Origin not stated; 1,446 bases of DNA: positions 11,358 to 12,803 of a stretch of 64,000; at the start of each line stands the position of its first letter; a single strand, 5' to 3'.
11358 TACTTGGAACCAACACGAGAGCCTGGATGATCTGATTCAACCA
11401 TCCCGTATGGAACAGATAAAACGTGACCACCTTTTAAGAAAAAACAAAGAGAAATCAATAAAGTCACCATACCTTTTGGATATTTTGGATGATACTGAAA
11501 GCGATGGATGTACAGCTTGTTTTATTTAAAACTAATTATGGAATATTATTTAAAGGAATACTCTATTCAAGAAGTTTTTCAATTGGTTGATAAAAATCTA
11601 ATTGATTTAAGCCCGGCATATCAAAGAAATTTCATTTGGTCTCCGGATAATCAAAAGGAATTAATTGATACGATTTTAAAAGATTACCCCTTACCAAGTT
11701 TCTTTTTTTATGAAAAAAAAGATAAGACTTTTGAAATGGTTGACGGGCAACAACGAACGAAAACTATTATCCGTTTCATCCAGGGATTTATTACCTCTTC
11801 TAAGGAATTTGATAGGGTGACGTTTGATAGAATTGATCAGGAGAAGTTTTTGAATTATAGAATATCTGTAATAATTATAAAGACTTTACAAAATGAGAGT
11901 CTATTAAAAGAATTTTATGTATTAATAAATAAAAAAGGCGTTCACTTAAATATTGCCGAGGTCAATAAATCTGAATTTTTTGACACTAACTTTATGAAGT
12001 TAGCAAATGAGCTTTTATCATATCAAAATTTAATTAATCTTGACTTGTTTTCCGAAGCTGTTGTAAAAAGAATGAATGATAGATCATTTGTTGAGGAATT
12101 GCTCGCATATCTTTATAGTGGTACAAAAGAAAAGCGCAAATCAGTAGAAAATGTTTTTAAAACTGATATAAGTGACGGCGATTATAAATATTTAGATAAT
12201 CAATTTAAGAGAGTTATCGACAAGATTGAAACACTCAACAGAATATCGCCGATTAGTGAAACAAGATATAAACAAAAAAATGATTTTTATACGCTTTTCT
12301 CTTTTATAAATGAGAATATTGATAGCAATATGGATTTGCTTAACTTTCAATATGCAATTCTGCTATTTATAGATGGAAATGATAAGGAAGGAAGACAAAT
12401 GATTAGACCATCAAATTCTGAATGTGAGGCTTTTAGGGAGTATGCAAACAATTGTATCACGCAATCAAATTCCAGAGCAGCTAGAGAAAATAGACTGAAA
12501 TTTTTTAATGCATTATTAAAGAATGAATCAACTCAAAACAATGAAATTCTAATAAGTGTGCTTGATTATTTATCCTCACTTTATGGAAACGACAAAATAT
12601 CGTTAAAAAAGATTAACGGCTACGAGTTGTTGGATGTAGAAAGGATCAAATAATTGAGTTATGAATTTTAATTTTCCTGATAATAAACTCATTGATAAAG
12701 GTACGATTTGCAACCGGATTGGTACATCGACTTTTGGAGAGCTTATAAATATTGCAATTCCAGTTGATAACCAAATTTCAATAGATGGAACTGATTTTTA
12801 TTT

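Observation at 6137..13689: Ssp-like phosphorothioation module (DUF4007-like / large ATPase / PAPS-reductase-like) joined to a DUF262-only protein and a eukaryotic-type Ser/Thr kinase instead of a canonical SspE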

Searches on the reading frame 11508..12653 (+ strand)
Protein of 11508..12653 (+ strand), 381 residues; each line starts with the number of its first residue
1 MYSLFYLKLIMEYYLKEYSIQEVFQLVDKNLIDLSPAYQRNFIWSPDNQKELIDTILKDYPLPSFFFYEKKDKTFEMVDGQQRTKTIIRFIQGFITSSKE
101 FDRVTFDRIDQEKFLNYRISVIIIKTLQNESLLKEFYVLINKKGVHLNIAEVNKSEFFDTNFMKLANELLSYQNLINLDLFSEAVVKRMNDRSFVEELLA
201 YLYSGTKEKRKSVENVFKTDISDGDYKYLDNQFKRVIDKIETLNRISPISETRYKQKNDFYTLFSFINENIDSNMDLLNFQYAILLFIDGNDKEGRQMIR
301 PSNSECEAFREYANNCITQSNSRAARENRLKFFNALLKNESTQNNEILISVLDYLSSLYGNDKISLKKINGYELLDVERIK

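Call 4: search_protein_families(library=pfam, proteins=[window:11508-12653:+], max_evalue=0.01)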
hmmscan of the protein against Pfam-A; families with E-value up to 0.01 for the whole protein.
window:11508-12653:+ (381 aa): 1 family
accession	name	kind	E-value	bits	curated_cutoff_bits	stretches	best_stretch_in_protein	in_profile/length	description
PF03235.19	GmrSD_N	-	2.2e-20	74.1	33.2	1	25-158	3-199/199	GmrSD restriction endonuclease, N-terminal domain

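Call 5: search_protein_families(library=padloc, proteins=[window:11508-12653:+], max_evalue=0.01)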
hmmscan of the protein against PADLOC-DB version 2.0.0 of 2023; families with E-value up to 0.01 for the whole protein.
window:11508-12653:+ (381 aa): 6 families
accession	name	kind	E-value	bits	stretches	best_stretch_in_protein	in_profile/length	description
PDLC03877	NsnA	-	6.1e-26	89.6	1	16-338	49-380/385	-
PDLC03418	REase_II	-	3.4e-15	54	1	30-154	30-155/372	Type II restriction enzyme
PDLC04027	PD-T4-2_A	-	4.7e-13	46.9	1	19-111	39-127/363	-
PDLC04151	HEC-05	-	2.5e-10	37.7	1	7-98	16-98/600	-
PDLC04150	HEC-05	-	8.9e-09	32.7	1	14-76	4-65/583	-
PDLC04709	PDC-M55C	-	3.4e-05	20.7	1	36-73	32-69/554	-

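Call 6: search_protein_families(library=ncbifam, proteins=[window:11508-12653:+], max_evalue=0.01)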
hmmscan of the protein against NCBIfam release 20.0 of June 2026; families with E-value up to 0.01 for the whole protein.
window:11508-12653:+ (381 aa): 0 families

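Call 27: find_homologous_proteins(query=window:11538-12650:+)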
Query window:11538-12650:+ (371 aa): 375 proteins with E <= 0.001 among 3531 candidates; the best 120 are listed.
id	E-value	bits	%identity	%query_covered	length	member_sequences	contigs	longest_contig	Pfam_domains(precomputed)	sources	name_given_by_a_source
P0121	7.1e-235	797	100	100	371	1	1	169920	PF03235.20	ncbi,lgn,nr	ncbi:MAG TPA: DUF262 domain-containing protein [Bacteroidia bacterium]|nr:DUF262 domain-containing p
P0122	2.2e-167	575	72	100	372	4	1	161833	PF03235.20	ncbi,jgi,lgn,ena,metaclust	metaclust:\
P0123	1.4e-160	552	69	100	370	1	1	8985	PF03235.20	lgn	-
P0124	3.0e-158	545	68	99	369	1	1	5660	PF03235.20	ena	-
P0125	1.4e-157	543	69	99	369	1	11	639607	PF03235.20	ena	-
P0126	3.8e-157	541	68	100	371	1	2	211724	PF03235.20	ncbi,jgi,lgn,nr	ncbi:MAG: hypothetical protein K0R26_1968 [Bacteroidota bacterium]|jgi:hypothetical protein|nr:hypot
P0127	2.4e-156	538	65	100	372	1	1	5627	PF03235.20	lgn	-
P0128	1.1e-154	533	65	99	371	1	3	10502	PF03235.20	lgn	-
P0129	2.8e-154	532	65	100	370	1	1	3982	PF03235.20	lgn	-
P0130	2.3e-153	529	66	99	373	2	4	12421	PF03235.20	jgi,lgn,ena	jgi:hypothetical protein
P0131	7.6e-153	527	65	99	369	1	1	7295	PF03235.20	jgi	jgi:hypothetical protein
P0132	2.1e-151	522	64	100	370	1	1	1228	PF03235.20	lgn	-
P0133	3.6e-150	518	65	100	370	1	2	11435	PF03235.20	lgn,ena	-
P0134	5.9e-150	517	64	99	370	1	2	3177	PF03235.20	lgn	-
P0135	1.1e-149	517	66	100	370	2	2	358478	PF03235.20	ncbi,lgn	-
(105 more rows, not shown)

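Call 39: search_solved_structures(query=window:11538-12650:+, max_evalue=1, show_alignments=2)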
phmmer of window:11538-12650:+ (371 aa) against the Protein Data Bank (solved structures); distinct sequences matched with E-value up to 1: 2.
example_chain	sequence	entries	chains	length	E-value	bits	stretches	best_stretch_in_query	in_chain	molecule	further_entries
7p9k_A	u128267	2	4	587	0.0023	20.6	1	24-63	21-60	DUF262 domain-containing protein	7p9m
2mr5_A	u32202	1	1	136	0.0049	19.5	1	40-141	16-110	De novo designed Protein OR457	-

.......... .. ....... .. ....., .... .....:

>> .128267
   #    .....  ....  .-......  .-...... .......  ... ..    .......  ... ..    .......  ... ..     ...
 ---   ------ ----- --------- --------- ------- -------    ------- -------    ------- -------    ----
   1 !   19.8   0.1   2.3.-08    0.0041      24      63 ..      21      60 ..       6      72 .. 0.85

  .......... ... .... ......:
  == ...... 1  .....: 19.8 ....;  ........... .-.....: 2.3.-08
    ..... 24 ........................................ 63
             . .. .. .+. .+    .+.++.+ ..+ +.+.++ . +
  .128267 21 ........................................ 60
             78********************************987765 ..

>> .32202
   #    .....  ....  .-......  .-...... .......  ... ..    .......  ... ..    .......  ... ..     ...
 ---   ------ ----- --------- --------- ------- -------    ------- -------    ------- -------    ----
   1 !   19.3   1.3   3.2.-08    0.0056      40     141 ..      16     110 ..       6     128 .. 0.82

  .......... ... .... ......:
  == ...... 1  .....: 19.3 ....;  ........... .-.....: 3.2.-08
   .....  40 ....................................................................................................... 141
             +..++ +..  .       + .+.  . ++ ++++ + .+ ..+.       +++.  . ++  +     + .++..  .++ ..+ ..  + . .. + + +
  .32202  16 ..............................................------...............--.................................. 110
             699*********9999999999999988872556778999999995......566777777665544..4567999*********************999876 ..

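Call 53: predict_structure(alignment_id=A3)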
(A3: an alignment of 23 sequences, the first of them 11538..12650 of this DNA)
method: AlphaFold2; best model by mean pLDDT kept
length: 371 residues; sequences in the alignment: 23
mean_pLDDT: 84.3   pTM: 0.80
mean pLDDT of the five models: 84.3, 83.4, 82.2, 82.0, 81.1
residues with pLDDT >= 90: 212; 70-90: 100; 50-70: 30; < 50: 29
segments of 3 or more residues with pLDDT < 50: 132-147, 173-179, 197-201
pLDDT, mean of each block of 10 residues (from residue 1): 92 95 76 78 92 89 89 91 91 94 96 84 70 41 44 83 88 49 81 64 58 91 97 95 90 95 95 96 91 94 81 86 95 92 94 92 91 76
secondary structure, 60 per line:
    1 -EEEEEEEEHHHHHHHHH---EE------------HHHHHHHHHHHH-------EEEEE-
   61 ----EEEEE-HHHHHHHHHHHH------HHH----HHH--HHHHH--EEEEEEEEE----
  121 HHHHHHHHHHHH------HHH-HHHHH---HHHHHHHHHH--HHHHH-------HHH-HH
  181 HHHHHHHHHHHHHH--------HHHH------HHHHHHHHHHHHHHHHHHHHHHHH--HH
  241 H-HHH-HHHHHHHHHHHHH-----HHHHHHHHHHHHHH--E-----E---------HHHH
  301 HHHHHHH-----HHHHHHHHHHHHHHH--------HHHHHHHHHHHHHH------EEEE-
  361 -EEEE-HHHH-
elements in order: E2-9 H10-18 H36-47 E55-59 E65-69 H71-82 H101-105 E108-116 H121-132 H143-147 H151-160 H163-167 H179-194 H203-206 H213-236 H247-259 H265-278 H297-307 H313-327 H336-349 E356-359 E362-365 H367-370

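Call 57: fold_search(model_id=the predicted structure, library=pdb)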
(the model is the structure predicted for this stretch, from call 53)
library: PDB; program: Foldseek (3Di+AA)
matches with E <= 10: 94; with E <= 0.001: 0
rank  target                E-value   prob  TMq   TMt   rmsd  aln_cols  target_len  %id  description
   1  7ol9_B                2.4e-03  1.00  0.21  0.36  17.0       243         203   14  Crystal structure of C-terminally truncated Bacillus subtilis nucleoid occlusion protein (Noc) complexed to the Noc-bi (released 2022-03-09)
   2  6sdk_B                3.8e-03  1.00  0.23  0.40  14.6       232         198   14  Crystal structure of bacterial ParB dimer bound to CDP (released 2019-10-23)
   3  7p9k_A                5.8e-03  0.97  0.26  0.18  17.2       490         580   10  BrxU, GmrSD-family Type IV restriction enzyme (released 2021-12-08)
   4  7bm8_A                6.6e-03  0.99  0.22  0.42  14.1       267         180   13  Crystal structure of the C-terminally truncated chromosome-partitioning protein ParB from Caulobacter crescentus compl (released 2021-04-28)
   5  7bnr_A                6.6e-03  0.99  0.22  0.39  14.0       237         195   14  Crystal structure of a ParB Q52A mutant from Myxococcus xanthus bound to CTPyS (released 2021-09-08)
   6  7bnk_A                2.2e-02  0.97  0.21  0.38  14.0       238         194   13  Crystal structure of ParB from Myxococcus xanthus bound to CDP and Monothiophosphate (released 2021-09-08)
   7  7bnr_B                2.4e-02  0.97  0.22  0.39  14.8       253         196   14  Crystal structure of a ParB Q52A mutant from Myxococcus xanthus bound to CTPyS (released 2021-09-08)
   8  7bnk_B                2.6e-02  0.97  0.21  0.38  15.5       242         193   14  Crystal structure of ParB from Myxococcus xanthus bound to CDP and Monothiophosphate (released 2021-09-08)
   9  7nfu_B                2.8e-02  0.97  0.22  0.35  13.8       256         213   15  Crystal structure of C-terminally truncated Geobacillus thermoleovorans nucleoid occlusion protein Noc (released 2021-02-17)
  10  7nfu_A                3.6e-02  0.93  0.20  0.32  12.7       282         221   13  Crystal structure of C-terminally truncated Geobacillus thermoleovorans nucleoid occlusion protein Noc (released 2021-02-17)
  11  7ng0                  4.1e-02  0.96  0.21  0.38  14.2       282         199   14  Crystal structure of N- and C-terminally truncated Geobacillus thermoleovorans nucleoid occlusion protein Noc (released 2021-02-17)
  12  7o0n_A                4.3e-02  0.91  0.21  0.37  15.0       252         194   15  Crystal structure of a ParB E93A mutant from Myxococcus xanthus bound to CDP and monothiophosphate (released 2021-09-15)
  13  5k5d_C                4.3e-02  0.66  0.19  0.27  14.7       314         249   10  Structure of the C2221 form of Pnob8-like ParB-N domain (released 2016-06-15)
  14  7p9m_B                4.7e-02  0.84  0.23  0.17  18.8       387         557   11  BrxU, GmrSD-family Type IV restriction enzyme (released 2021-12-08)
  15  2hwj_D                6.8e-02  0.72  0.17  0.28  12.1       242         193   11  Crystal structure of protein Atu1540 from Agrobacterium tumefaciens (released 2006-08-29)
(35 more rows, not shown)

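Call 75: search_solved_structures(query=A3, max_evalue=1, show_alignments=3)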
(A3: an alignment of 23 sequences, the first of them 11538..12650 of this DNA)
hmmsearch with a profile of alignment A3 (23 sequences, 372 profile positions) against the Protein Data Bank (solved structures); distinct sequences matched with E-value up to 1: 4.
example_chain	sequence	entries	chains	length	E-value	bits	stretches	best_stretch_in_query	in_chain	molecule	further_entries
7p9k_A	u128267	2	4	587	0.00042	22.9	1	9-61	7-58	DUF262 domain-containing protein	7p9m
4c1w_A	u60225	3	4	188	0.084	15.4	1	207-341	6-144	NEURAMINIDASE | SIALIDASE A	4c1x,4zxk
5wfy_A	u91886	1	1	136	0.29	13.6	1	113-213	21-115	DNA ligase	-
5dka_A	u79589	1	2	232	0.85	12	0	143-186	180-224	E3 ubiquitin-protein ligase RNF125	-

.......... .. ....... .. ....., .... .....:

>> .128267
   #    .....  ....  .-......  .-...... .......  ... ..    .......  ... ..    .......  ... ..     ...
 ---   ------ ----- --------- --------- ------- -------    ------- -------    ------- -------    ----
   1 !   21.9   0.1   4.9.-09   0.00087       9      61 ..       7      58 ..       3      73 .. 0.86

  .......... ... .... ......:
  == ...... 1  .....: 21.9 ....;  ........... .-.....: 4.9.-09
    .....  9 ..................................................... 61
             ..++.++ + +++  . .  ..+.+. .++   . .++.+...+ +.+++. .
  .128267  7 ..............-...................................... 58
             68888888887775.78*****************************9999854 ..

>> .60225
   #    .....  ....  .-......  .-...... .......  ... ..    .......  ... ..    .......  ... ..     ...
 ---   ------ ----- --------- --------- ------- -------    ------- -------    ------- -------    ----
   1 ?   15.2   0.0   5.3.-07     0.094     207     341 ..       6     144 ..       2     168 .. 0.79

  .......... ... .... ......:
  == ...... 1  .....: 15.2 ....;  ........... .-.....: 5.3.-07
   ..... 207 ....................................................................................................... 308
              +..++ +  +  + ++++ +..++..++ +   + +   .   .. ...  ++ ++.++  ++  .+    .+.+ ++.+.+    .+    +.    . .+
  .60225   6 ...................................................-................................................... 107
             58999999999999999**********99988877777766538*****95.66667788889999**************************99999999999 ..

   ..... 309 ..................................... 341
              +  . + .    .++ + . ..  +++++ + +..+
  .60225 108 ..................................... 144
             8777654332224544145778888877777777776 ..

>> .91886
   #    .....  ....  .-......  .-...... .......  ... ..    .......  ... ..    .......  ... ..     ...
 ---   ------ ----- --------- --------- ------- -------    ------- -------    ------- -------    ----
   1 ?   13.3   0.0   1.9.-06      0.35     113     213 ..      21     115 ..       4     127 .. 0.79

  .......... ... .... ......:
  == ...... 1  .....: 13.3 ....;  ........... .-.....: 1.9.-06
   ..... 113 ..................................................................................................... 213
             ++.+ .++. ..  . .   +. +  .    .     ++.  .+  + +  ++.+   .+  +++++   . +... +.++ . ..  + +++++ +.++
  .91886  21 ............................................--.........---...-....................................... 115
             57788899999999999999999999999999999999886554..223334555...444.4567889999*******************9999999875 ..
